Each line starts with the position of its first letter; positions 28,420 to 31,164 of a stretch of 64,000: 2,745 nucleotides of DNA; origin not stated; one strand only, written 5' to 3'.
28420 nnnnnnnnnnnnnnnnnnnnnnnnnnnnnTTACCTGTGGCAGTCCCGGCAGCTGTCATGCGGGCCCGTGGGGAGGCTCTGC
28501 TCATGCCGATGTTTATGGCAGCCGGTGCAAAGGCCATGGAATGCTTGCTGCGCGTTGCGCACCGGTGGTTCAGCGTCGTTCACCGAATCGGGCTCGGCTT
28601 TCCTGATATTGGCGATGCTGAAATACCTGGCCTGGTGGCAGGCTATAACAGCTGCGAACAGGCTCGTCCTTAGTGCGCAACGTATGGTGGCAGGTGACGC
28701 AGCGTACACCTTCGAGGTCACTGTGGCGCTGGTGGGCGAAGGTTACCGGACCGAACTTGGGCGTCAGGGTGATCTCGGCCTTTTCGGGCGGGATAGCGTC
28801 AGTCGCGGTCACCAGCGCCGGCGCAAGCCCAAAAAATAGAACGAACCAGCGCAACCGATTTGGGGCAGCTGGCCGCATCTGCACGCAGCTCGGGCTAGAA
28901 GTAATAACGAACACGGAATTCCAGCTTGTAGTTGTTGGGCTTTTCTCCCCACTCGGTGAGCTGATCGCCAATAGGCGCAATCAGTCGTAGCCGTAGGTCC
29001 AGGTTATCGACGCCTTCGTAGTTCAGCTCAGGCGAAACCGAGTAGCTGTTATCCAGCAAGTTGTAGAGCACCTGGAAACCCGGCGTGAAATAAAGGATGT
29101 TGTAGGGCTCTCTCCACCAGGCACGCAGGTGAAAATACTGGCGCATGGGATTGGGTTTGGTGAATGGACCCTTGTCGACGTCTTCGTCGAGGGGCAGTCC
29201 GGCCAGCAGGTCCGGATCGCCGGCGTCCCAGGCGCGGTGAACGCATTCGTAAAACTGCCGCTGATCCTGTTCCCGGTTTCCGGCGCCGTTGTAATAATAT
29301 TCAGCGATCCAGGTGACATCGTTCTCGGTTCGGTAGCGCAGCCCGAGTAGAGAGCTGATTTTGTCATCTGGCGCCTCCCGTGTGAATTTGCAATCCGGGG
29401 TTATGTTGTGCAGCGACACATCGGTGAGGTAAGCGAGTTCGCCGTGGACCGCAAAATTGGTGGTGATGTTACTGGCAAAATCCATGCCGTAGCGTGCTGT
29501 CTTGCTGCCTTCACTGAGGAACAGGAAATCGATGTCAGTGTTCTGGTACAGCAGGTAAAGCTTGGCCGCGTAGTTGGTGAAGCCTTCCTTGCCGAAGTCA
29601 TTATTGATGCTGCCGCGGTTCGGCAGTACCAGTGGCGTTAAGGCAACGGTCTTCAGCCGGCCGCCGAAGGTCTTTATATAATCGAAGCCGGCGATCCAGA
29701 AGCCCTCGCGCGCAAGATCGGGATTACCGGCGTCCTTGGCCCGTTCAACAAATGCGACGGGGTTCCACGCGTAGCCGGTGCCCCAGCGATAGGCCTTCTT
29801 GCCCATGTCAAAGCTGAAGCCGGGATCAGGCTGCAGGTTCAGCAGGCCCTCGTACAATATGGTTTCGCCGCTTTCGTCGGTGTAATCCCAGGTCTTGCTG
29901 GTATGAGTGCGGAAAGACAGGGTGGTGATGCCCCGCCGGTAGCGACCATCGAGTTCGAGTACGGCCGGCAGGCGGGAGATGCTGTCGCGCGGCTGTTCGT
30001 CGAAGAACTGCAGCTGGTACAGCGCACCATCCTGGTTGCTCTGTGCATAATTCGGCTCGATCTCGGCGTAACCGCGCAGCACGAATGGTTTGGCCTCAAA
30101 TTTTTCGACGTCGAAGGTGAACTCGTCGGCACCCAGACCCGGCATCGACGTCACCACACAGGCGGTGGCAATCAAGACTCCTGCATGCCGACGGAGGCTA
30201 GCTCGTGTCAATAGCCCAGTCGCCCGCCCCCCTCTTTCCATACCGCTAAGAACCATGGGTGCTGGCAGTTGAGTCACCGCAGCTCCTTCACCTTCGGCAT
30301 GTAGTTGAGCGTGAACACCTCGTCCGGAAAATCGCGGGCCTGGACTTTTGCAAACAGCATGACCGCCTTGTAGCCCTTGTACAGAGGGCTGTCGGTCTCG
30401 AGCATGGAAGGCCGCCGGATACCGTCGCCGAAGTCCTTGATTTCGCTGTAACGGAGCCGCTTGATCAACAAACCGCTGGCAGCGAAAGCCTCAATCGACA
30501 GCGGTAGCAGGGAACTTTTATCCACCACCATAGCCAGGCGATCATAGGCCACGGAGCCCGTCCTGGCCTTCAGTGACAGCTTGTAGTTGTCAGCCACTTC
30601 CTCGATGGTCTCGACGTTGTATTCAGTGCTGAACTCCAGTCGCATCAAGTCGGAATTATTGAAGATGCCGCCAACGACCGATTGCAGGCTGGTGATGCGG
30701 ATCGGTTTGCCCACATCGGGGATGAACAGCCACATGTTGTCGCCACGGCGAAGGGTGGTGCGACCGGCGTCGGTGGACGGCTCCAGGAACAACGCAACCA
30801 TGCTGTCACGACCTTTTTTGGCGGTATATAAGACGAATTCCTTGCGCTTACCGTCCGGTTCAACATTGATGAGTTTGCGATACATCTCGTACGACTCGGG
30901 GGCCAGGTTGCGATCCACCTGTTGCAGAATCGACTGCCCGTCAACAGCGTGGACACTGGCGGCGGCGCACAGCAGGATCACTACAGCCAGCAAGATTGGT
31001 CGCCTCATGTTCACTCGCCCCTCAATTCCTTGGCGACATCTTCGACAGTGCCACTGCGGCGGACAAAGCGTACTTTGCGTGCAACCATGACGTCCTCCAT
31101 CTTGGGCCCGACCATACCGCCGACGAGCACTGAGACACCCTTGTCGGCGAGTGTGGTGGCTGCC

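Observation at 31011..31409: NifX/NafY-type FeMo-cofactor-binding domain with a Sec signal peptide, predicted periplasmic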

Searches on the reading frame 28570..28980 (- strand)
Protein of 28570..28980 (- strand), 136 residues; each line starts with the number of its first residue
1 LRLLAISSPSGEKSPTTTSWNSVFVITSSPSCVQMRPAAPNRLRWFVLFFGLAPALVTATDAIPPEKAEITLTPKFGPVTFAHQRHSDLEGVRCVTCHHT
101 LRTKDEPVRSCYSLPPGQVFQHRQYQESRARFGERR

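Call 3: search_protein_families(library=pfam, proteins=[window:28570-28980:-], max_evalue=0.01)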
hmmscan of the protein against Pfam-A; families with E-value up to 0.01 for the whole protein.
window:28570-28980:- (136 aa): 2 families
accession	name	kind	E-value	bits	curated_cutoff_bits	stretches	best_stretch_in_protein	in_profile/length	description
PF02085.21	Cytochrom_CIII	-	6.2e-06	26.9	22.9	1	71-111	15-49/101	Class III cytochrome C family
PF14522.11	Cytochrome_C7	-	0.0094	16.2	24.8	0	79-104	1-26/67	Cytochrome c7 and related cytochrome c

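Call 4: search_protein_families(library=ncbifam, proteins=[window:28570-28980:-], max_evalue=0.01)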
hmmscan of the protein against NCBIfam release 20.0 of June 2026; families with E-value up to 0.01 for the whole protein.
window:28570-28980:- (136 aa): 2 families
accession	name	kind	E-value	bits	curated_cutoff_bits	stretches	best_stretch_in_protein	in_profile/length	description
NF043011.1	CytC7_Geobact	equivalog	0.00082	19.8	120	1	56-103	12-56/89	cytochrome c7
TIGR04257.1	nanowire_3heme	domain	0.0016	18.6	40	1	72-104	5-36/75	c(7)-type cytochrome triheme domain-containing protein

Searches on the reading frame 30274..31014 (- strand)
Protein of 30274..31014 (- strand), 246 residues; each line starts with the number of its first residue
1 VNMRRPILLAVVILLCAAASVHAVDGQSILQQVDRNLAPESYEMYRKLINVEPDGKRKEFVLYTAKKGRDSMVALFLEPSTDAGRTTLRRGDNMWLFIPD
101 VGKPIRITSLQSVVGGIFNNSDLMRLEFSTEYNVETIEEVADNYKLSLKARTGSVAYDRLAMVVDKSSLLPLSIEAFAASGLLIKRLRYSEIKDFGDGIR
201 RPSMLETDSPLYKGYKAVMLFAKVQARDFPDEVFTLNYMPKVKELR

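Call 3: search_protein_families(library=pfam, proteins=[window:30274-31014:-], max_evalue=0.01)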
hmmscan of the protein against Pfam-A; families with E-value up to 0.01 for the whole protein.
window:30274-31014:- (246 aa): 1 family
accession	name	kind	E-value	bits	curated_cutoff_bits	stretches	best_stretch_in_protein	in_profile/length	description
PF17131.11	LolA_like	-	1.7e-38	132.6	30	1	69-240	2-183/184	Outer membrane lipoprotein-sorting protein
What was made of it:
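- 30274..31008 (-): LolA-like periplasmic carrier (PF17131, TP_0789-like), 244 aa from the ATG at 31008, with its own signal peptide (…SVHA|VDG). Pfam scores it 132.6 bits (call 3).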

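Call 4: search_protein_families(library=ncbifam, proteins=[window:30274-31014:-], max_evalue=0.01)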
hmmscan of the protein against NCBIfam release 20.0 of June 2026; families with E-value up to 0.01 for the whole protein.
window:30274-31014:- (246 aa): 0 families

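Call 13: search_solved_structures(query=window:30274-31014:-, max_evalue=1, show_alignments=1)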
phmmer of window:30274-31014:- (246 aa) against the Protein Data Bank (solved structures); distinct sequences matched with E-value up to 1: 3.
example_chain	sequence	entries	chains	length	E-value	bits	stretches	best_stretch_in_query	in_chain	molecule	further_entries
3buu_A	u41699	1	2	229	3.1e-28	101.9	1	22-241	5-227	Uncharacterized LolA superfamily protein NE2245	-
3bk5_A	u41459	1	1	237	0.0011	21.6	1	33-201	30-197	putative outer membrane lipoprotein-sorting protein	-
4z48_A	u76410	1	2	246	0.0063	19.1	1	87-211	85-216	Uncharacterized protein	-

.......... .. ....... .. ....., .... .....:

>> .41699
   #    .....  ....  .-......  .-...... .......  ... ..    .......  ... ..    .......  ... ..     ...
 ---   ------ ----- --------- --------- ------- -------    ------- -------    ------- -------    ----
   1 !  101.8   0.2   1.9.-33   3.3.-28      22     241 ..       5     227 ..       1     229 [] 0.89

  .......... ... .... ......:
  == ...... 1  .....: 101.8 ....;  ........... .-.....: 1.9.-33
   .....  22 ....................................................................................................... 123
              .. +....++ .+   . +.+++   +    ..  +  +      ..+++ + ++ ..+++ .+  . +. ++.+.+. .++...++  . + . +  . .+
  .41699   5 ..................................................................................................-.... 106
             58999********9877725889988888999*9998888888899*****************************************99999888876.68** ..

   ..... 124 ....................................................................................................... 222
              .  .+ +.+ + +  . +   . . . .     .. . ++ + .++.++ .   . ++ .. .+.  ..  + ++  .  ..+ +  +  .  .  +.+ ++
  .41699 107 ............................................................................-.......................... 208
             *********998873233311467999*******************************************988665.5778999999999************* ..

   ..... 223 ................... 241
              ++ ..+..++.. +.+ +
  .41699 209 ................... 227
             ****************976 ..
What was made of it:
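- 30274..31008 (-): The best solved-structure match is NE2245 (3buu) at 3e-28 (call 13).
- The carrier belongs to the LolA superfamily (call 13).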
